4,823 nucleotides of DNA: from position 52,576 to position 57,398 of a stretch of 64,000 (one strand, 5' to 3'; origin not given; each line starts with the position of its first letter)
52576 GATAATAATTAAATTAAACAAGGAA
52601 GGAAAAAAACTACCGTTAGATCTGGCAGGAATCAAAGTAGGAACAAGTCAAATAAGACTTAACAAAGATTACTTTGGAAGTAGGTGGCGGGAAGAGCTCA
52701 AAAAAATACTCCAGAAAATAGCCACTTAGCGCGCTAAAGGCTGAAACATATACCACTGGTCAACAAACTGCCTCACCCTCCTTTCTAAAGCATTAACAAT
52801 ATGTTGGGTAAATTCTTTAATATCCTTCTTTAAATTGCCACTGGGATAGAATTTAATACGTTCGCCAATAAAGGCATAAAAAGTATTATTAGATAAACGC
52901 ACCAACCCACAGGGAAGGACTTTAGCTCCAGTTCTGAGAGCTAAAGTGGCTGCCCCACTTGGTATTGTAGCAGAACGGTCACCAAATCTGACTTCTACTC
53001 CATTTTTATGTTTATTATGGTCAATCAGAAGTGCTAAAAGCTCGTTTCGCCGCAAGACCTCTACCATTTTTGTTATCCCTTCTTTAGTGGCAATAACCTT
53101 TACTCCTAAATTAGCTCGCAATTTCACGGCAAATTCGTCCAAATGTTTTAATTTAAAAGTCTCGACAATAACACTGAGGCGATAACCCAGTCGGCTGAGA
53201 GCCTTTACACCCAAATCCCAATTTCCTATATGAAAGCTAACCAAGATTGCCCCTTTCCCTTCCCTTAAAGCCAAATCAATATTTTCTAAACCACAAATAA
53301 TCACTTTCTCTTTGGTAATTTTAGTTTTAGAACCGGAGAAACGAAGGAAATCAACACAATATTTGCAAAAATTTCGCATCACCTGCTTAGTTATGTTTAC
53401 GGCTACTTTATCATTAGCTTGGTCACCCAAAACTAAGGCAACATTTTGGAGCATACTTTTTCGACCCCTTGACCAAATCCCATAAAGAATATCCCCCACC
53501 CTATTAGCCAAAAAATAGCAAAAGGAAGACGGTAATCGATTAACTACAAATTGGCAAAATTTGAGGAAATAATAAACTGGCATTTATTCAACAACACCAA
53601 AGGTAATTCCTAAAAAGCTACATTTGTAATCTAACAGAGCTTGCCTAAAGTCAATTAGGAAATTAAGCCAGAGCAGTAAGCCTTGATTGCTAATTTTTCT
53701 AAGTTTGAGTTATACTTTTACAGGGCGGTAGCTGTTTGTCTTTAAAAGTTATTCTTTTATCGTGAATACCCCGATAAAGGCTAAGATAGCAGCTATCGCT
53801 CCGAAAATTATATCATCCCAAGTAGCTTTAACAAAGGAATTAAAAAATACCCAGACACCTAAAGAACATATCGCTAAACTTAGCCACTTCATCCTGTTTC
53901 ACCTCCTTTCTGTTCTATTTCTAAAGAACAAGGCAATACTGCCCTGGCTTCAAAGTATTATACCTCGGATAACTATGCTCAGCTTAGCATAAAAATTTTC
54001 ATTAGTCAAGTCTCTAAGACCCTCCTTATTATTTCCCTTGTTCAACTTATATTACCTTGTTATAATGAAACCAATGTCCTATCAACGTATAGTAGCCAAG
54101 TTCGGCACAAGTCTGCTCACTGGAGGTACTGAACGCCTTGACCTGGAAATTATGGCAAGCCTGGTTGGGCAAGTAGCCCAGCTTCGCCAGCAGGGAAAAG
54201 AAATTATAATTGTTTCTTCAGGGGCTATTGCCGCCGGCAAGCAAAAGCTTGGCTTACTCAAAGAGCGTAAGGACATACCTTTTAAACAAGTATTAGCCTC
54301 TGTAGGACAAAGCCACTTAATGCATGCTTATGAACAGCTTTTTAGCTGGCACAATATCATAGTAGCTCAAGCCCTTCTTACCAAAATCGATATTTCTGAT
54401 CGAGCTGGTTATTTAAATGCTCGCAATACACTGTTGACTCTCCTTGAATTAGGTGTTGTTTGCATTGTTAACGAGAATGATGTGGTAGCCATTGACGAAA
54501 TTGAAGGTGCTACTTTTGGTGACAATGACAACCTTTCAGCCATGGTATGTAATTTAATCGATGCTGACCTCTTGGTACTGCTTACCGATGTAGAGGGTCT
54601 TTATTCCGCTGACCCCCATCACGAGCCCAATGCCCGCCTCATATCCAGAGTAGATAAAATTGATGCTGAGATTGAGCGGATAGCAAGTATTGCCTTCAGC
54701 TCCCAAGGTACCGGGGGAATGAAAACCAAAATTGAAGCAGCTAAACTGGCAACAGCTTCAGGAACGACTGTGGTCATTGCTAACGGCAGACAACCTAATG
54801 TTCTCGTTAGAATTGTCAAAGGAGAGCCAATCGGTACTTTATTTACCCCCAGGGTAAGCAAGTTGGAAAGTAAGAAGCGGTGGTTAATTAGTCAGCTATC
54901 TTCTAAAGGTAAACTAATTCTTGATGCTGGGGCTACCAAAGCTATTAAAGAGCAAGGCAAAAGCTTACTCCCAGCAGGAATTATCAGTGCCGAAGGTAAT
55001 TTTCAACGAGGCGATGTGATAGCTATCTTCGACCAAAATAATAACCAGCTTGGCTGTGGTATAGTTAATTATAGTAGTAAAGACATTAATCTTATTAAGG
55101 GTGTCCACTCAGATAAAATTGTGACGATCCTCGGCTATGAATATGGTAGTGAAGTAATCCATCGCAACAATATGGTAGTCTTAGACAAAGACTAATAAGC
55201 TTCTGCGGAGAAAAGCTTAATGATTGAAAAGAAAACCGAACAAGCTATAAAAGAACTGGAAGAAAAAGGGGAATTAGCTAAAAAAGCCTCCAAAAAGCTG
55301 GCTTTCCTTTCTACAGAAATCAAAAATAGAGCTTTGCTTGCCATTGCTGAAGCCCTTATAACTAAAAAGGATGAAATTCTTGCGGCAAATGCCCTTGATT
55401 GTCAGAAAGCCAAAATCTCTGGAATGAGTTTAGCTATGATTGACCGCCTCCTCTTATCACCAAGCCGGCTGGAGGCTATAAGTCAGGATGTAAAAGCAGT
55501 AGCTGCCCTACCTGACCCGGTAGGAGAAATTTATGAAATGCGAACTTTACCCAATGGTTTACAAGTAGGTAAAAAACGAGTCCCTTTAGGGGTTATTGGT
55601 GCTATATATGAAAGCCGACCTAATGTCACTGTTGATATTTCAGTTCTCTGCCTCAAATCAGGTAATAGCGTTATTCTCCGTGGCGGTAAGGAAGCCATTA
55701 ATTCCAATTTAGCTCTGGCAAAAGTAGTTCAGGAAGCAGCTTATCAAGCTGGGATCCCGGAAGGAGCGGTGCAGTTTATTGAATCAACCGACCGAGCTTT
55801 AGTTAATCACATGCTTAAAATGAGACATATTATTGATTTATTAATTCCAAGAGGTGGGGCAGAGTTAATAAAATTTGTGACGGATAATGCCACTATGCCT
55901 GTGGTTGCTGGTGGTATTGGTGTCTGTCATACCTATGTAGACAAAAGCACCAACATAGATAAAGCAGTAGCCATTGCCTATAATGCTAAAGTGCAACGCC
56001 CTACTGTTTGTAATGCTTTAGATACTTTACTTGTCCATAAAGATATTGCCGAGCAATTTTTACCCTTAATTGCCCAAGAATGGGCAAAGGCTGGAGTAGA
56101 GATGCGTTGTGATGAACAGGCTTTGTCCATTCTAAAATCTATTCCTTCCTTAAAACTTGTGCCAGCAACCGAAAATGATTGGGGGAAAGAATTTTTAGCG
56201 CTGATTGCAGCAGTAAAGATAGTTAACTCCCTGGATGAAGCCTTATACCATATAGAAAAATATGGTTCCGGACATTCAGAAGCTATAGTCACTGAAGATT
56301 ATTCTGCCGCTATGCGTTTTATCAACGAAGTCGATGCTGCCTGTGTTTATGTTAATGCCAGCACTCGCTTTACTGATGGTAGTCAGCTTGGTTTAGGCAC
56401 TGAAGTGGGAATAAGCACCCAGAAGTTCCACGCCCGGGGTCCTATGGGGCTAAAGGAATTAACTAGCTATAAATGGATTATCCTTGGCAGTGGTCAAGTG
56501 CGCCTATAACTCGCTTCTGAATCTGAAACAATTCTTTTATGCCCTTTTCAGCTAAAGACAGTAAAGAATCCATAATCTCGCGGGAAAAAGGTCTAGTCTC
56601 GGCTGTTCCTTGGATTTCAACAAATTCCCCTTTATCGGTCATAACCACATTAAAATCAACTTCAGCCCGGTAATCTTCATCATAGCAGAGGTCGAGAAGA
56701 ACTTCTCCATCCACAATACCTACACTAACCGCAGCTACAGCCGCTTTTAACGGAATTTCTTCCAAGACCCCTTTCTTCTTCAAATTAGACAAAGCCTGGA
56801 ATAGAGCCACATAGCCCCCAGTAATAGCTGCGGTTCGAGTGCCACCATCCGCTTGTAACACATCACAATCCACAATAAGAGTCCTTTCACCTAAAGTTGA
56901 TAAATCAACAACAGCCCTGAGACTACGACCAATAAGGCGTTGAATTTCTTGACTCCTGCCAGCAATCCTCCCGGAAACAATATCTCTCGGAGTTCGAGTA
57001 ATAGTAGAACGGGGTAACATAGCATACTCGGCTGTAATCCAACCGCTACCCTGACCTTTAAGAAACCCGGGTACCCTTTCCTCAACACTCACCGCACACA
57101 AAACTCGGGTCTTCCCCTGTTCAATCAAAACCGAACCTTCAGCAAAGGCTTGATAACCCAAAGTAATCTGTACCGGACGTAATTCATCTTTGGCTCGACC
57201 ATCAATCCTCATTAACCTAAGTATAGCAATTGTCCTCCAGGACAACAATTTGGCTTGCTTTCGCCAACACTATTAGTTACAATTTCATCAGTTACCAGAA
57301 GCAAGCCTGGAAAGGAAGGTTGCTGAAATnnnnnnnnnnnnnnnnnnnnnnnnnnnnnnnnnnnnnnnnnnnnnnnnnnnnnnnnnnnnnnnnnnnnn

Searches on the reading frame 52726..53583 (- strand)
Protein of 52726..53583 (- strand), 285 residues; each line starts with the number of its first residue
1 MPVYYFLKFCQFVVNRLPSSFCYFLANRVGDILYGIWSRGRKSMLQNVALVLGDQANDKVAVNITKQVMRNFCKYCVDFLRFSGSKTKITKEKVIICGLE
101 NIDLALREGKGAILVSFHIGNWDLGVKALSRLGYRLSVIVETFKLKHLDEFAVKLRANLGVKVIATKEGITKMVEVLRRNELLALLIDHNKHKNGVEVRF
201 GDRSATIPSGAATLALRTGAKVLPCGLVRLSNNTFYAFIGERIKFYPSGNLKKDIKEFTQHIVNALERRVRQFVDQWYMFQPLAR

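Call 72: search_protein_families(library=pfam, proteins=[window:52726-53583:-], max_evalue=0.00001)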
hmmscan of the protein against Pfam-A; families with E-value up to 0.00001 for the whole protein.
window:52726-53583:- (285 aa): 1 family
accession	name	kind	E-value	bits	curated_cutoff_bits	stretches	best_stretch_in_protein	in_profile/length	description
PF03279.18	Lip_A_acyltrans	-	5.3e-41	141.2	22.3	1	6-283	18-292/295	Bacterial lipid A biosynthesis acyltransferase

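Call 76: search_protein_families(library=ncbifam, proteins=[window:52726-53583:-], max_evalue=0.01)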
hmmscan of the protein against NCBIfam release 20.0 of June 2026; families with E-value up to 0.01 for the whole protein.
window:52726-53583:- (285 aa): 16 families
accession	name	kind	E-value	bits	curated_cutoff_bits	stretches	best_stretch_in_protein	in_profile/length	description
NF005919.0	PRK07920.1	equivalog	1.7e-37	129.2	209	1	13-283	21-292/311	phosphatidylinositol mannoside acyltransferase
NF006270.0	PRK08419.1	equivalog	2.6e-37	128.8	248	1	7-280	10-284/298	lipid A biosynthesis lauroyl acyltransferase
NF005150.0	PRK06628.1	equivalog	1.1e-24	87.4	350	1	6-281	20-285/290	lipid A biosynthesis lauroyl acyltransferase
NF006487.0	PRK08905.1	equivalog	4.7e-19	68.5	281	1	9-277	5-266/290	lysophospholipid acyltransferase family protein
NF005120.0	PRK06553.1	equivalog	2.6e-18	66.4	273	1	39-279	58-301/308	lipid A biosynthesis lauroyl acyltransferase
NF005399.0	PRK06946.1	subfamily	1.9e-17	63.4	343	1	13-278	16-277/294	lipid A biosynthesis lauroyl acyltransferase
TIGR02207.1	lipid_A_htrB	subfamily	3.4e-16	59.5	297.8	1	11-274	22-285/303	LpxL/LpxP family Kdo(2)-lipid IV(A) lauroyl/palmitoleoyl acyltransferase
NF006432.0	PRK08706.1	equivalog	8.6e-15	54.8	384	1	6-279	3-273/289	lipid A biosynthesis lauroyl acyltransferase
NF004569.0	PRK05906.1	equivalog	4.6e-12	45.5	439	1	3-277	17-305/454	lipid A biosynthesis lauroyl acyltransferase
TIGR02208.1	lipid_A_msbB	equivalog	1.1e-10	41.3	336.05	1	24-227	37-240/305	lauroyl-Kdo(2)-lipid IV(A) myristoyltransferase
NF004191.0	PRK05646.1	equivalog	1.7e-10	40.6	491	1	12-274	26-289/310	lipid A biosynthesis lauroyl acyltransferase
NF004190.0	PRK05645.1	equivalog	4.2e-10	39.2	377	1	16-279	18-278/295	lysophospholipid acyltransferase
NF005340.0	PRK06860.1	subfamily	6.8e-10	38.6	398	1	7-278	25-291/309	lipid A biosynthesis lauroyl acyltransferase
NF006438.0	PRK08734.1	equivalog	1e-09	37.8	363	1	12-237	15-241/305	lauroyl acyltransferase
NF006507.0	PRK08943.1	subfamily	3.2e-08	33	337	1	13-236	36-259/322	lipid A biosynthesis (KDO)2-(lauroyl)-lipid IVA acyltransferase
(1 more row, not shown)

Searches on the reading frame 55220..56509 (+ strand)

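Call 72: search_protein_families(library=pfam, proteins=[window:55220-56509:+], max_evalue=0.00001)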
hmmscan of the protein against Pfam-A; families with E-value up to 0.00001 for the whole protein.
window:55220-56509:+ (429 aa): 1 family
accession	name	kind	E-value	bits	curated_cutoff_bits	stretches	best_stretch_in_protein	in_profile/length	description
PF00171.27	Aldedh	-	3.5e-22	79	23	1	12-296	30-301/461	Aldehyde dehydrogenase family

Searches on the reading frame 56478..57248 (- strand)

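Call 72: search_protein_families(library=pfam, proteins=[window:56478-57248:-], max_evalue=0.00001)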
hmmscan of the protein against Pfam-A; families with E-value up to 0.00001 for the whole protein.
window:56478-57248:- (256 aa): 2 families
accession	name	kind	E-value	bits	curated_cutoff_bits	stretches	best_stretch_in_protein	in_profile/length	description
PF01138.27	RNase_PH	-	1e-26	94.3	25.5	1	22-152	1-127/130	3' exoribonuclease family, domain 1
PF03725.20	RNase_PH_C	-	1.3e-12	47.9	20.8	1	170-236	2-67/67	3' exoribonuclease family, domain 2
